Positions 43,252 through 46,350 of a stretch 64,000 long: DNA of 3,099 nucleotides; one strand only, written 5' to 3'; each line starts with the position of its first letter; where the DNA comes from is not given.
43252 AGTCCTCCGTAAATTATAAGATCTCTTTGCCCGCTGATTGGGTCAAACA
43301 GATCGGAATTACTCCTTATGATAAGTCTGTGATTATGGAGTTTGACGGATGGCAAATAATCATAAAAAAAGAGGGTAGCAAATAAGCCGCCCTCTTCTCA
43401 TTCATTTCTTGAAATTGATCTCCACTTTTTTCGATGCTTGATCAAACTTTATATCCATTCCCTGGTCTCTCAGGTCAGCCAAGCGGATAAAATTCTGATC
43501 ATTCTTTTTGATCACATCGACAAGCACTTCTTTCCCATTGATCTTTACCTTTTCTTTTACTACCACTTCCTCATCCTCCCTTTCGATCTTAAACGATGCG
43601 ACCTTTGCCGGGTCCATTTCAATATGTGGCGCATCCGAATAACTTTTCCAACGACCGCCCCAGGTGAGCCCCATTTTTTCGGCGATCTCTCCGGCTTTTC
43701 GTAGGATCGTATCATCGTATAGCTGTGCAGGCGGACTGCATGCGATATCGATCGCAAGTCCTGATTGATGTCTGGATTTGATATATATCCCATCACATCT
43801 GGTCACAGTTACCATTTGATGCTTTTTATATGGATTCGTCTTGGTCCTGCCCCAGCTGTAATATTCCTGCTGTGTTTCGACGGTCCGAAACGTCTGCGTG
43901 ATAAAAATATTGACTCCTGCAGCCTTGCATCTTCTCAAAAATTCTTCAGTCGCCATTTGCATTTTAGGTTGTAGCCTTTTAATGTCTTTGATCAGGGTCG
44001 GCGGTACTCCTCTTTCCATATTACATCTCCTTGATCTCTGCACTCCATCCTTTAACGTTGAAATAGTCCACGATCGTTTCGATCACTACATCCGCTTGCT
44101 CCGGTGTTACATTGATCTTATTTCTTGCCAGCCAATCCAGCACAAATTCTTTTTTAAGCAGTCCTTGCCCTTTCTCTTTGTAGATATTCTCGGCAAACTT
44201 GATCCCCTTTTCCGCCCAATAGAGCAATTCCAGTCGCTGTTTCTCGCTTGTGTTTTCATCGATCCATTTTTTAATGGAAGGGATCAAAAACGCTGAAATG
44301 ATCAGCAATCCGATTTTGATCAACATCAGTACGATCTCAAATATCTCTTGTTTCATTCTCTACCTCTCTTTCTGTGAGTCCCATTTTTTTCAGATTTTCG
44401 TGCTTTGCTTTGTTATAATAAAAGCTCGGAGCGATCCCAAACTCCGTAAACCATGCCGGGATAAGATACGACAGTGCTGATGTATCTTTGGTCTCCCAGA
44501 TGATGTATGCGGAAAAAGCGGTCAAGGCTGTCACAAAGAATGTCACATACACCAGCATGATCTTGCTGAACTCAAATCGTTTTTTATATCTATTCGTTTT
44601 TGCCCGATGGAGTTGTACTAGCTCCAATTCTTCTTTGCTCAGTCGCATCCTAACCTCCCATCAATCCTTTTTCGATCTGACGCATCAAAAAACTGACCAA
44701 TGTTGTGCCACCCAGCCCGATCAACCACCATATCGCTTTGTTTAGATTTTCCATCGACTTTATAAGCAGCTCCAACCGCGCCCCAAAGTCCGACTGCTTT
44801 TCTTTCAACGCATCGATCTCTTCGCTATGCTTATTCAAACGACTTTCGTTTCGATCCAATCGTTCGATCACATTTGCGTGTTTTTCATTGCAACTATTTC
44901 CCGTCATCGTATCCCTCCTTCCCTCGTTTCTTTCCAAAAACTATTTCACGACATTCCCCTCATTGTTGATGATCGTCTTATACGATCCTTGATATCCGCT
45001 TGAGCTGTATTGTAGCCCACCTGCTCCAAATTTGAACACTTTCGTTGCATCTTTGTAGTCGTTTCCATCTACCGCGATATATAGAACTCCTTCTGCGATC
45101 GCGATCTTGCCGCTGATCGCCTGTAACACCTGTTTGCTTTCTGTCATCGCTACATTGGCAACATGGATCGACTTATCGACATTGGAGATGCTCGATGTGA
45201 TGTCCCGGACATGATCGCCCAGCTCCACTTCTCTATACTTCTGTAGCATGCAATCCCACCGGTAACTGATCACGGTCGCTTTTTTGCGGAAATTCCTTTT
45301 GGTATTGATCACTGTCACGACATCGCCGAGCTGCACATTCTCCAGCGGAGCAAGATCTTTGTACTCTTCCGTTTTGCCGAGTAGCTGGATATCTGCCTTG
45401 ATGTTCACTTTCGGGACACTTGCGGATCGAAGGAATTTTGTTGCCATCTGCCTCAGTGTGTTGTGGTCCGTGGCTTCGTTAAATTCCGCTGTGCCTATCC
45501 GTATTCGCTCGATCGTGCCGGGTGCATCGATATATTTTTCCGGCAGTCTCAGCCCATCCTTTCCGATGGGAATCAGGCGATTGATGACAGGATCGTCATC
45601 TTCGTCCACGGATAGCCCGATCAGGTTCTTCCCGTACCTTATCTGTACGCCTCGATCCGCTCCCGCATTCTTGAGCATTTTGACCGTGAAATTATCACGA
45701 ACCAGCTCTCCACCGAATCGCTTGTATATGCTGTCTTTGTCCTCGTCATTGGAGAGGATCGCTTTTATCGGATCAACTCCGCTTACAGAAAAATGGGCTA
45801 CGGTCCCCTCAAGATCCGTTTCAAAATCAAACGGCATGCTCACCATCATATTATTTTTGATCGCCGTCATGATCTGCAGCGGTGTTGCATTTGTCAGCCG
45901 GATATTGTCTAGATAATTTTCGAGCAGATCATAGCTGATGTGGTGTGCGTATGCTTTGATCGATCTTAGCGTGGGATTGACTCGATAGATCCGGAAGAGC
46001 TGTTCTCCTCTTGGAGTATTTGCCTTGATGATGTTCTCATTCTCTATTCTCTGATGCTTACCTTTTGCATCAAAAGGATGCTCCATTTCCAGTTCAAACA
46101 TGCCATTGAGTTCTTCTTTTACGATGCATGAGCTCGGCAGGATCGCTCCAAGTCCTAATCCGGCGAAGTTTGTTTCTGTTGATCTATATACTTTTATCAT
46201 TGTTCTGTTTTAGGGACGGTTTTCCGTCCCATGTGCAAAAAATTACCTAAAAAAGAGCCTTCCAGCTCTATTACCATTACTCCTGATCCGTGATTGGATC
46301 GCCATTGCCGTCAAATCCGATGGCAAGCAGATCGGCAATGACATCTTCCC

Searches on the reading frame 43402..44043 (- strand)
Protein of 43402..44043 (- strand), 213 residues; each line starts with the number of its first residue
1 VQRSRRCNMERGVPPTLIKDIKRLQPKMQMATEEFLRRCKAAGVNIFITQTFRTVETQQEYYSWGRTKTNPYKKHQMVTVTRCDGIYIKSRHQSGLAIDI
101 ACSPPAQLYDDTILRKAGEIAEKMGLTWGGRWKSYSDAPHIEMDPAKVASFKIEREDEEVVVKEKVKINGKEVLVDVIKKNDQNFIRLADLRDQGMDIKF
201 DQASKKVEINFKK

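Call 50: search_protein_families(library=pfam, proteins=[window:43402-44043:-], max_evalue=0.00001)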
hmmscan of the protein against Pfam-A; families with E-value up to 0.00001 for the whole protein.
window:43402-44043:- (213 aa): 2 families
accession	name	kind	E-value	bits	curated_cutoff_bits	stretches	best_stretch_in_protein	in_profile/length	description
PF13539.11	Peptidase_M15_4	-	2.3e-12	47.7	25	1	89-143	6-70/70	D-alanyl-D-alanine carboxypeptidase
PF02557.22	VanY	-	7.9e-11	42.3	25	1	23-108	3-84/132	D-alanyl-D-alanine carboxypeptidase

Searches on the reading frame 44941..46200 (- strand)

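Call 31: search_protein_families(library=phrogs, proteins=[window:44941-46200:-], max_evalue=0.001)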
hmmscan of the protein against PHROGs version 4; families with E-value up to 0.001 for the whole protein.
window:44941-46200:- (419 aa): 22 families
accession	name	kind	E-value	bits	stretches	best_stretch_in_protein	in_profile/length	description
phrog_1067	-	head and packaging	4.5e-93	314.4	1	1-418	7-450/991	minor head protein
phrog_5555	-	tail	3.8e-75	254.7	1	1-418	1-438/788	tail protein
phrog_13289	-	tail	1e-62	213.5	1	1-346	1-360/938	tail protein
phrog_7142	-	tail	1e-57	197.1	1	1-369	2-367/622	tail protein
phrog_1330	-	tail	1.5e-45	156.6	1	16-361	21-394/1361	tail protein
phrog_2270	-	unknown function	3.6e-41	142.8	1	25-343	25-343/637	-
phrog_33972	-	tail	4.2e-33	115.4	2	1-227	3-231/714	tail protein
phrog_12493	-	tail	2e-32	113.1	2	9-210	12-222/950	tail protein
phrog_2189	-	tail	3.5e-22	79.2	1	24-352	24-351/971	tail protein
phrog_7043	-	tail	8.4e-19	68.6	1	48-416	57-449/1077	tail protein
phrog_3475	-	tail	1.1e-16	61.2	1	157-353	540-740/841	minor tail protein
phrog_1210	-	other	9.7e-15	54.1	1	26-209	26-210/2313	PblB-type receptor binding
phrog_8687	-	other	6.9e-12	45.5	1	155-352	60-271/599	tail protein with peptidase activity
phrog_18110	-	unknown function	9.5e-10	38.6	1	172-331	156-316/567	-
phrog_12329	-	head and packaging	5.2e-09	35.7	1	128-214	139-213/833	virion structural protein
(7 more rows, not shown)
